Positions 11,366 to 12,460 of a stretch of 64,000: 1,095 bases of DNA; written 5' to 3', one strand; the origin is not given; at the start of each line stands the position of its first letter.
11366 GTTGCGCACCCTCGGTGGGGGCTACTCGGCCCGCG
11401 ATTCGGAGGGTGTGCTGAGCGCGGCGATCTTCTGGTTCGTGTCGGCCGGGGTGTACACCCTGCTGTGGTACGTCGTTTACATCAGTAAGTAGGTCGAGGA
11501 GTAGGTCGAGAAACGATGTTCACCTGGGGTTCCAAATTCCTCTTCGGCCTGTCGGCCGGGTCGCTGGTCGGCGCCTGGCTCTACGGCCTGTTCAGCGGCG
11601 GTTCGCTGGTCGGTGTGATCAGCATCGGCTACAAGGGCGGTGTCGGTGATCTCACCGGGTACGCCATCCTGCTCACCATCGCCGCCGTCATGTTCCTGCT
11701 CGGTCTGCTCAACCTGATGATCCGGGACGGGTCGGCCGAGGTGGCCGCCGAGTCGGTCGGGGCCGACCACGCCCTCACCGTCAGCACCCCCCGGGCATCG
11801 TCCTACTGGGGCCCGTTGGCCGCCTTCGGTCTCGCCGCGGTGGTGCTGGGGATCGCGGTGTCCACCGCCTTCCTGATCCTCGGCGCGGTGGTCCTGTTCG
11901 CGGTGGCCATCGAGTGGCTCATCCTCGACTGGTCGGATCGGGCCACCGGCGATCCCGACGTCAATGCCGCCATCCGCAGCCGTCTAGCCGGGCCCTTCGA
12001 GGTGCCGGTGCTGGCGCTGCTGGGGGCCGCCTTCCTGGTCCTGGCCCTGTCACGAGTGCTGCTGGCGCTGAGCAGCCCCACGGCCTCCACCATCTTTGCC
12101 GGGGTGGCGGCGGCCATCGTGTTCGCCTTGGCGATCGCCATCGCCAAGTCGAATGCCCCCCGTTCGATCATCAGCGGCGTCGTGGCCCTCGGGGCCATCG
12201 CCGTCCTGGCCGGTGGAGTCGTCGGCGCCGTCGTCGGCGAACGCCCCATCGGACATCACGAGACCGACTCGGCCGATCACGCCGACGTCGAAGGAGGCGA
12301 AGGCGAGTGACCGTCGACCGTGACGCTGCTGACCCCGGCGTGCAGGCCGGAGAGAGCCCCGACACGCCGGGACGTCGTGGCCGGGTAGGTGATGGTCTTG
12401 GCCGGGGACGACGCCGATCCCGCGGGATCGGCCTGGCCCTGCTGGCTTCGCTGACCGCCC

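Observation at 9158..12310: Cofactor-less shadow copy of the oxidase membrane core (subunit I-like, III-like, CtaF-like) placed directly in front of ctaCDE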

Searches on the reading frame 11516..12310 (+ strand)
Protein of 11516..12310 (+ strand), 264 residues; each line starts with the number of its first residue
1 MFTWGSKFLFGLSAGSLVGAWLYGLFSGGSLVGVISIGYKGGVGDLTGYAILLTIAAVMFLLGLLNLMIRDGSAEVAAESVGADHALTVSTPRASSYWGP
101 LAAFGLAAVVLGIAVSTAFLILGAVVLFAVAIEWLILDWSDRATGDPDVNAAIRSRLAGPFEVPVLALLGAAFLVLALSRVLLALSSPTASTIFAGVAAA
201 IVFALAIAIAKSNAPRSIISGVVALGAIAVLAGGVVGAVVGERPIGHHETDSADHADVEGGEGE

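Call 3: search_protein_families(library=pfam, proteins=[window:11516-12310:+], max_evalue=1)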
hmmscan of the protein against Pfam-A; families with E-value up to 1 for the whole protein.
window:11516-12310:+ (264 aa): 1 family
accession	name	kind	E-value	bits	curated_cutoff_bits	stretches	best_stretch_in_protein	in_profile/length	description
PF14256.11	YwiC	-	0.74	10.5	25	1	170-232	62-122/126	YwiC-like protein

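Call 4: search_protein_families(library=ncbifam, proteins=[window:11516-12310:+], max_evalue=1)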
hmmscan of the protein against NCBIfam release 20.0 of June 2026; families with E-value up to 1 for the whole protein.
window:11516-12310:+ (264 aa): 0 families

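Call 22: find_homologous_proteins(query=window:11516-12310:+, max_evalue=0.001)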
Query window:11516-12310:+ (264 aa): 283 proteins with E <= 0.001 among 8000 candidates; the best 120 are listed.
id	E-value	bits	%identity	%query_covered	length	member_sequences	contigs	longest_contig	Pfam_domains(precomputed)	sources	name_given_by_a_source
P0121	1.7e-153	528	100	100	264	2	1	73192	-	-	-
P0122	5.1e-99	349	65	100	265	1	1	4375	-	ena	-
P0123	1.2e-95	338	66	96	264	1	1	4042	-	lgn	-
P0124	1.0e-93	332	63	100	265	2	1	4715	-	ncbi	-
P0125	1.6e-93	331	64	100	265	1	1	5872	-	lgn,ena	-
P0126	7.0e-93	329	64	95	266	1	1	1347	-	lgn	-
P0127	2.9e-91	324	63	100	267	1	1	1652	-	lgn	-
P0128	4.4e-91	323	64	94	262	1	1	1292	-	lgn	-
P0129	8.2e-91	322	65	95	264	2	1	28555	-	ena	-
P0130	3.0e-90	320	62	97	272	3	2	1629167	-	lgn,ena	-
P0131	3.5e-90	320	62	96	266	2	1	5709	-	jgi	-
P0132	5.1e-90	320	64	97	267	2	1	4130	-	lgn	-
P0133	5.8e-90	319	62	97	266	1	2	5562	-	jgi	jgi:hypothetical protein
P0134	1.3e-89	318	62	100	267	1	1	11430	-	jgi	jgi:hypothetical protein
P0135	1.8e-89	318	62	93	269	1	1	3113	-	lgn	-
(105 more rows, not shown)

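Call 37: predict_structure(alignment_id=A2)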
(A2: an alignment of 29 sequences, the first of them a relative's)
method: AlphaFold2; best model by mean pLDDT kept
length: 264 residues; sequences in the alignment: 29
mean_pLDDT: 74.3   pTM: 0.51
mean pLDDT of the five models: 74.3, 73.7, 70.2, 67.5, 65.7
residues with pLDDT >= 90: 3; 70-90: 201; 50-70: 38; < 50: 22
segments of 3 or more residues with pLDDT < 50: 1-3, 87-91, 245-247, 249-252, 258-260
pLDDT, mean of each block of 10 residues (from residue 1): 64 88 86 84 78 85 78 63 63 64 80 78 86 85 87 84 77 73 76 76 75 75 71 68 52 49 48
secondary structure, 60 per line:
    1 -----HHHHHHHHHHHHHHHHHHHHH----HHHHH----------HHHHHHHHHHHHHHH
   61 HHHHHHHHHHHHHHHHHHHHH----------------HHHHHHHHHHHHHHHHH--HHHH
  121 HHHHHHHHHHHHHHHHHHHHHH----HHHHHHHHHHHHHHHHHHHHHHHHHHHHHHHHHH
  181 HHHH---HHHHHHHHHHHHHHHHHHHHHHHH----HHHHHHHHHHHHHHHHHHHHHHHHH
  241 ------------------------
elements in order: H6-26 H31-35 H46-81 H98-114 H117-142 H147-184 H188-211 H216-240

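Call 40: search_protein_families(library=pfam, alignment_id=A2, max_evalue=10)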
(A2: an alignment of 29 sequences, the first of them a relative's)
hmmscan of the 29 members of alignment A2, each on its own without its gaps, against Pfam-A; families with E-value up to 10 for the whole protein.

A. member 1, P0121 (264 aa): 1 family
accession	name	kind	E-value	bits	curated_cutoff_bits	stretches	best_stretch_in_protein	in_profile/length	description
PF14256.11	YwiC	-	0.74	10.5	25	1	170-232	62-122/126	YwiC-like protein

B. families by the number of members that match (of 29 scanned): 29 families (the first 25 are shown)
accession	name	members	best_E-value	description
PF01758.21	SBF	9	0.0058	Sodium Bile acid symporter family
PF14256.11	YwiC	8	0.0035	YwiC-like protein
PF13567.11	DUF4131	3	0.63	Domain of unknown function (DUF4131)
PF11239.13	DUF3040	2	0.028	Protein of unknown function (DUF3040)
PF03597.20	FixS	2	0.037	Cytochrome oxidase maturation protein cbb3-type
PF06664.17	WLS-like_TM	2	0.051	Wntless-like, transmembrane domain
PF14118.11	YfzA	2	0.16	YfzA-like protein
PF11022.13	ATP19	2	0.18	ATP synthase subunit K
PF15706.10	TMEM132_C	2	0.75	TMEM132 C-terminal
PF20237.3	DUF6594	2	3.8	Family of unknown function (DUF6594)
PF07114.16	TMEM126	1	0.0075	Transmembrane protein 126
PF19845.4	DUF6320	1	0.016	Family of unknown function (DUF6320)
PF03729.18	DUF308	1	0.059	Short repeat of unknown function (DUF308)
PF21415.2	SMK1_alpha_su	1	0.1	SMK1 alpha subunit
PF15491.11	CTC1_2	1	0.12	CST, telomere maintenance, complex subunit CTC1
PF12270.13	Cyt_c_ox_IV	1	1.6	Cytochrome c oxidase subunit IV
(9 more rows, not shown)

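Call 42: fold_search(model_id=the predicted structure, library=pdb)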
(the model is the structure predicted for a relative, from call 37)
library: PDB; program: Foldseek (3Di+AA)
matches with E <= 10: 25; with E <= 0.001: 0
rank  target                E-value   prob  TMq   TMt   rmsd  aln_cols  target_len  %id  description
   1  7n5b_A                2.2e+00  0.05  0.16  0.10  20.5       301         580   14  Structure of AtAtm3 in the outward-facing conformation (released 2022-04-13)
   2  8hcr_H                2.5e+00  0.21  0.19  0.34  10.5       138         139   21  Cryo-EM structure of the Mycobacterium tuberculosis cytochrome bcc:aa3 supercomplex and a novel inhibitor targeting su (released 2023-05-03)
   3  8ox4_B                5.1e+00  0.25  0.10  0.08   3.3        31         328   26  Cryo-EM structure of ATP8B1-CDC50A in E1-ATP conformation (released 2023-11-29)
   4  9k82_A                5.1e+00  0.06  0.16  0.21  18.4       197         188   16  Cryo-EM structure of designed zinc-induced filament Fiber-n5-Zn1-HEHE-917 (released 2025-10-29)
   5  5jje_A                6.5e+00  0.09  0.31  0.34   9.3       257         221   15  Structure of the SRII/HtrII Complex in I212121 space group ("U" shape) (released 2017-02-15)
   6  9fj2_A                6.8e+00  0.04  0.13  0.18  15.7       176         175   13  Rubrerythrin from Clostridium difficile P28 (released 2025-06-11)
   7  5u1a_J                6.8e+00  0.03  0.13  0.19  21.9       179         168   12  Ferritin with Gc MtrE loop 1 inserted at His34 (released 2017-10-11)
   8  8h8n                  7.2e+00  0.05  0.17  0.24  20.8       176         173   11  Crystal structure of apo-R52Y/E56Y/R59Y/E63Y-rHLFr (released 2023-10-04)
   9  5u1a_I                7.5e+00  0.04  0.15  0.23  21.1       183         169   10  Ferritin with Gc MtrE loop 1 inserted at His34 (released 2017-10-11)
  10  8e1e_A                7.5e+00  0.04  0.20  0.21  17.6       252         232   13  Scaffolding protein functional sites using deep learning (released 2023-08-16)
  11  7zdr_C                7.5e+00  0.03  0.22  0.13  22.1       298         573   15  IF(apo/as isolated) conformation of CydDC mutant (H85A.C) in AMP-PNP(CydD) bound state (Dataset-16) (released 2023-04-19)
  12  5azd_C                7.9e+00  0.06  0.27  0.28  12.3       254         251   13  Crystal structure of thermophilic rhodopsin. (released 2016-04-27)
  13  7lci_R                8.3e+00  0.05  0.24  0.20  11.1       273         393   13  PF 06882961 bound to the glucagon-like peptide-1 receptor (GLP-1R):Gs complex (released 2021-01-20)
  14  9j48_A                8.3e+00  0.04  0.17  0.15  13.0       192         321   14  GFP bound to 24-mer DARPin-apoferritin model 6c (released 2025-06-04)
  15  3wvu                  8.7e+00  0.04  0.16  0.22  12.8       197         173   15  Crystal Structure of RuCO/apo-R52CFr (released 2015-07-15)
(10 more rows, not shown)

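Call 43: search_solved_structures(query=A2, max_evalue=10, show_alignments=2)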
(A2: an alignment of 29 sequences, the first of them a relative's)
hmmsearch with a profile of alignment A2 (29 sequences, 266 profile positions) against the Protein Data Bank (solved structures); distinct sequences matched with E-value up to 10: 3.
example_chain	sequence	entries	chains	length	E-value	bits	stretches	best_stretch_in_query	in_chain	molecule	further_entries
5dge_p1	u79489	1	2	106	0.14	14.7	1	179-257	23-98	60S acidic ribosomal protein P1-alpha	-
4v8t_r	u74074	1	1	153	0.4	13.2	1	180-257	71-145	RIBOSOMAL PROTEIN P1 ALPHA,Large ribosomal subunit protein P1A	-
4v6i_Bt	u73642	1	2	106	0.63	12.5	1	201-257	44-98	60S acidic ribosomal protein rpP11 (P1)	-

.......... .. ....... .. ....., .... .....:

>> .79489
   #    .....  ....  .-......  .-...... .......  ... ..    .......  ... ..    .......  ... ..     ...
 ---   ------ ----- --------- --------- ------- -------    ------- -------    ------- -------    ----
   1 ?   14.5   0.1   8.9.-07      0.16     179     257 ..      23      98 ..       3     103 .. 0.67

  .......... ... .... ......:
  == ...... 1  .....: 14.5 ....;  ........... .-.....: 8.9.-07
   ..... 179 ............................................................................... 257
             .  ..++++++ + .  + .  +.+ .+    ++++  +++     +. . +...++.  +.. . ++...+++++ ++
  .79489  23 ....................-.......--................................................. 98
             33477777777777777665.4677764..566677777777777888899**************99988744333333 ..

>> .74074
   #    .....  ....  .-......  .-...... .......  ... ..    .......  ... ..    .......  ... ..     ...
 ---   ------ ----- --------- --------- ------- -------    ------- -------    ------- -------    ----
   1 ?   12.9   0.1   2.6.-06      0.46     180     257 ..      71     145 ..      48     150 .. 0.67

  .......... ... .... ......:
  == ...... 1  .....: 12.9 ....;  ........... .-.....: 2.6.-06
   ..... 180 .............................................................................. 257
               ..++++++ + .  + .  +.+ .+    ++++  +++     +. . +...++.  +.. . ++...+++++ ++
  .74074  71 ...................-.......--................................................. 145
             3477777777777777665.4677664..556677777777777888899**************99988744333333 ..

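Call 47: search_protein_representatives(alignment_id=A2)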
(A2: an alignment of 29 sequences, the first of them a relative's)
Query: 29 sequences, 266 profile positions. Proteins with E-value up to 0.001 (for the whole library): 934; up to 1e-10: 544; up to 1e-30: 185. The best 150 are listed.
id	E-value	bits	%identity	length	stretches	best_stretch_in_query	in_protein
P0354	4.5e-103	360.5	-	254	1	1-254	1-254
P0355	8.0e-102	356.5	-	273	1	1-262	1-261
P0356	4.2e-83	295.1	-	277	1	1-258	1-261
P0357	2.8e-80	285.9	-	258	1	2-256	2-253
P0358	8.3e-77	274.4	-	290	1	1-265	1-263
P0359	1.5e-72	260.5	-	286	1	1-261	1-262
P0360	2.3e-72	259.9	-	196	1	79-264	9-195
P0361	4.8e-72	258.8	-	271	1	2-265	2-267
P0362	1.3e-71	257.5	-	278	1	1-254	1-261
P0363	1.5e-69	250.6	-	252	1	1-252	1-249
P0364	1.8e-68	247.1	-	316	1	3-257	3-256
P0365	5.1e-67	242.3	-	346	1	1-252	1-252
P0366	1.2e-66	241.2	-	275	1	1-256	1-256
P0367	1.8e-66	240.6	-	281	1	1-254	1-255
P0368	3.3e-66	239.7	-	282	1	1-253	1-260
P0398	3.6e-51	190.4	-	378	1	5-261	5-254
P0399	5.0e-50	186.7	-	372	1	1-258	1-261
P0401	6.9e-49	182.9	-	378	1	19-258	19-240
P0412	1.3e-46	175.4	-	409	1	1-260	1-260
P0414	2.4e-46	174.6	-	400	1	1-256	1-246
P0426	5.1e-44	166.9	-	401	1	44-264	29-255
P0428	3.5e-43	164.2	-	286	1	30-192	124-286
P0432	7.8e-42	159.8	-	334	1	5-249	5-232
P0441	2.5e-40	154.9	-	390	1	50-250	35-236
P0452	4.5e-38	147.4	-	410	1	29-215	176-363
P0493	5.0e-35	137.5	-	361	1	1-253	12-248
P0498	1.2e-34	136.2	-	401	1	1-249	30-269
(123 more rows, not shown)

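Call 63: search_protein_families(library=pfam, proteins=[P0398, P0399, P0412, P0414, P0426, P0452, P0498, P0365, P0428, P0441], max_evalue=0.01)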
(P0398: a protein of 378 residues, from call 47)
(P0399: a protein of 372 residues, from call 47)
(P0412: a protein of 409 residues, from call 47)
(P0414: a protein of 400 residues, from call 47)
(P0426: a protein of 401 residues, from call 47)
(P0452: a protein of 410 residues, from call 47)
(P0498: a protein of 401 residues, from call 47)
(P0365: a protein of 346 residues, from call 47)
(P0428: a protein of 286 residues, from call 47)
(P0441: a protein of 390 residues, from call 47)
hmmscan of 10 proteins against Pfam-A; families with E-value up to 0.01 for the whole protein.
P0398 (378 aa): 1 family
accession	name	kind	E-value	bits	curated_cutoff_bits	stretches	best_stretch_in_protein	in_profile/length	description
PF12270.13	Cyt_c_ox_IV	-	0.0023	18.4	26.9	1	6-127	5-124/132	Cytochrome c oxidase subunit IV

P0399 (372 aa): 2 families
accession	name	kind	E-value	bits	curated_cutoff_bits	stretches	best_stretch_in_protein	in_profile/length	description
PF13473.12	Cupredoxin_1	-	0.002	18.6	27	1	272-355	23-90/104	Cupredoxin-like domain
PF03203.19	MerC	-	0.003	18.6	27.6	1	174-238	18-83/108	MerC mercury resistance protein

P0412 (409 aa): 1 family
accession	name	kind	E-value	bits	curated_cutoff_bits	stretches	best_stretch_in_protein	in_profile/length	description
PF13473.12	Cupredoxin_1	-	7.3e-10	39.2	27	1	258-356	18-104/104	Cupredoxin-like domain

P0414 (400 aa): 2 families
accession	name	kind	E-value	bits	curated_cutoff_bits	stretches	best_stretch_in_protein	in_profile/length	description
PF12270.13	Cyt_c_ox_IV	-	2.8e-07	31.1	26.9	1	6-125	5-124/132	Cytochrome c oxidase subunit IV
PF13473.12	Cupredoxin_1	-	6.5e-07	29.8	27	1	361-398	68-103/104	Cupredoxin-like domain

P0426 (401 aa): 1 family
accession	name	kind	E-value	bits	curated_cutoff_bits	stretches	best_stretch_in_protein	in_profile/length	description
PF13473.12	Cupredoxin_1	-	1.3e-07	32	27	1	282-355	30-104/104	Cupredoxin-like domain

P0452 (410 aa): 2 families
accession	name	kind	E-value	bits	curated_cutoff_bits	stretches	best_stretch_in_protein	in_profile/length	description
PF03576.19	Peptidase_S58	-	3.7e-49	168.3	23.9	1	21-191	2-160/307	Peptidase family S58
PF07291.16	MauE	-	0.00012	22.8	27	1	197-286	10-93/128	Methylamine utilisation protein MauE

P0498 (401 aa): 0 families

P0365 (346 aa): 3 families
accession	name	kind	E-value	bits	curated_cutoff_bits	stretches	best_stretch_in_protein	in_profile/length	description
PF13473.12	Cupredoxin_1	-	4.6e-15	55.9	27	1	262-342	24-102/104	Cupredoxin-like domain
PF00127.26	Copper-bind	-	9.4e-05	23.2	21.2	1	265-345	9-99/99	Copper binding proteins, plastocyanin/azurin family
PF12270.13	Cyt_c_ox_IV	-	0.0027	18.2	26.9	1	6-135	5-124/132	Cytochrome c oxidase subunit IV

P0428 (286 aa): 0 families

P0441 (390 aa): 2 families
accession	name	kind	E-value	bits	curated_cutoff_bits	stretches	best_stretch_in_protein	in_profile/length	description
PF13473.12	Cupredoxin_1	-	5.5e-11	42.8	27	1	238-328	20-104/104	Cupredoxin-like domain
PF00127.26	Copper-bind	-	3.1e-05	24.8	21.2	1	243-328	7-98/99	Copper binding proteins, plastocyanin/azurin family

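Call 66: find_encoding_contigs(protein=P0365, flank=8000, max_places=3)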
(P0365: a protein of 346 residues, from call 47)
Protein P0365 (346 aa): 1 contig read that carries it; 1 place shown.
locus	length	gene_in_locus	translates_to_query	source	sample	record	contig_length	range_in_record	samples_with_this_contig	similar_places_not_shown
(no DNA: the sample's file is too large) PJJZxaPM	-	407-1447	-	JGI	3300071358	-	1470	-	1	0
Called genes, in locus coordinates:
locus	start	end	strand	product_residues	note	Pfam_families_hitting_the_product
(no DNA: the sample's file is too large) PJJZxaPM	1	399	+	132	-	?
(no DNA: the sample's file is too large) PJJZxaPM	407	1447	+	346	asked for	PF13473:Cupredoxin_1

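Call 67: find_encoding_contigs(protein=P0414, flank=9000, max_places=3)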
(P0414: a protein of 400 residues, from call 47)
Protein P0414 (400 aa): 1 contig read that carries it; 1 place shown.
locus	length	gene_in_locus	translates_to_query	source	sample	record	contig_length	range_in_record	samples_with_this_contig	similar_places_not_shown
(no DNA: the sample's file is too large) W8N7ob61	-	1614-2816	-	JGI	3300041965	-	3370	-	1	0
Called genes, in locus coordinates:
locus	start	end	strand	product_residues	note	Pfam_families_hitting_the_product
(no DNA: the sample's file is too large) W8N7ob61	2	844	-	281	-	?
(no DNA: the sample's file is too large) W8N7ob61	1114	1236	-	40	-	-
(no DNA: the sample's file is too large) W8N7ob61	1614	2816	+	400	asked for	PF12270:Cyt_c_ox_IV (weak), PF13473:Cupredoxin_1 (faint)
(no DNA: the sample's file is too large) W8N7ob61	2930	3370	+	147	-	?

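Call 68: find_encoding_contigs(protein=P0412, flank=9000, max_places=3)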
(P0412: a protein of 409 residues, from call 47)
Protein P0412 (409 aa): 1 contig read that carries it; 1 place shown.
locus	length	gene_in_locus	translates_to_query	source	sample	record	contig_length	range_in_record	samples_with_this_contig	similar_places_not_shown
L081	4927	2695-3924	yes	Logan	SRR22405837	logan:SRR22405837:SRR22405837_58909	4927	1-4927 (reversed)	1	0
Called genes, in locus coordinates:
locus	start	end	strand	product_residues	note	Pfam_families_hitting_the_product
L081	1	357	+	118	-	?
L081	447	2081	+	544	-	PF00115:COX1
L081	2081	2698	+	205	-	PF00510:COX3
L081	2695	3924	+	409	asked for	PF13473:Cupredoxin_1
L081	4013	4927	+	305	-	?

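Call 69: find_encoding_contigs(protein=P0441, flank=9000, max_places=3)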
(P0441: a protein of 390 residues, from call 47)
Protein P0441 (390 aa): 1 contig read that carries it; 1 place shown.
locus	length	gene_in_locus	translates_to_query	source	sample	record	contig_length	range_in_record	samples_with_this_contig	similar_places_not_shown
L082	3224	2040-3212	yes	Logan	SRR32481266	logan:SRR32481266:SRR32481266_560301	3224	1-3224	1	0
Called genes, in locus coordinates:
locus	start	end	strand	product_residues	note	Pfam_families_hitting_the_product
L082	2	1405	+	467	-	?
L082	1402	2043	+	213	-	PF00510:COX3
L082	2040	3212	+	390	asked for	PF13473:Cupredoxin_1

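Call 74: find_encoding_contigs(protein=P0401, flank=10000, max_places=2)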
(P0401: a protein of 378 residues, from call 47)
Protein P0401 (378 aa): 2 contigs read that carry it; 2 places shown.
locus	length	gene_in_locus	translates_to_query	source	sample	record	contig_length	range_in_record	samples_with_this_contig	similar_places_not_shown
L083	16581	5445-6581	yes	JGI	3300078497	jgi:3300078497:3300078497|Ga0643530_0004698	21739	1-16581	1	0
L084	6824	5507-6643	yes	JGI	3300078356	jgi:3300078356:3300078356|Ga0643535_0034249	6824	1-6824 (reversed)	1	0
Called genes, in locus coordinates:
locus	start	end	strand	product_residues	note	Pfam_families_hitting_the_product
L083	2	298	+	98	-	?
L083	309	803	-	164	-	PF09438:DUF2017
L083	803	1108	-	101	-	PF02617:ClpS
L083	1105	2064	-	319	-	PF02628:COX15-CtaA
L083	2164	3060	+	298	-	PF01040:UbiA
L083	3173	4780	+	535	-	PF00115:COX1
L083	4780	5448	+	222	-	PF00510:COX3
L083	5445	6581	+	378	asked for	PF13473:Cupredoxin_1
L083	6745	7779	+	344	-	PF02790:COX2_TM, PF00116:COX2, PF00034:Cytochrom_C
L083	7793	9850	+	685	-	PF00115:COX1, PF12270:Cyt_c_ox_IV (weak)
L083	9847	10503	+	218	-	PF00510:COX3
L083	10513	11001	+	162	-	PF03626:COX4_pro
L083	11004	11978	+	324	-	PF09678:Caa3_CtaG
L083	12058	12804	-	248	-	PF01061:ABC2_membrane, PF12698:ABC2_membrane_3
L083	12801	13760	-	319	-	PF00005:ABC_tran, PF13304:AAA_21 (weak)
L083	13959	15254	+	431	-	PF02403:Seryl_tRNA_N, PF00587:tRNA-synt_2b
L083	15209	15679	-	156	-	PF01475:FUR, PF12840:HTH_20 (weak)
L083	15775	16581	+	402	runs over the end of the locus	-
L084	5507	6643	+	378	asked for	PF13473:Cupredoxin_1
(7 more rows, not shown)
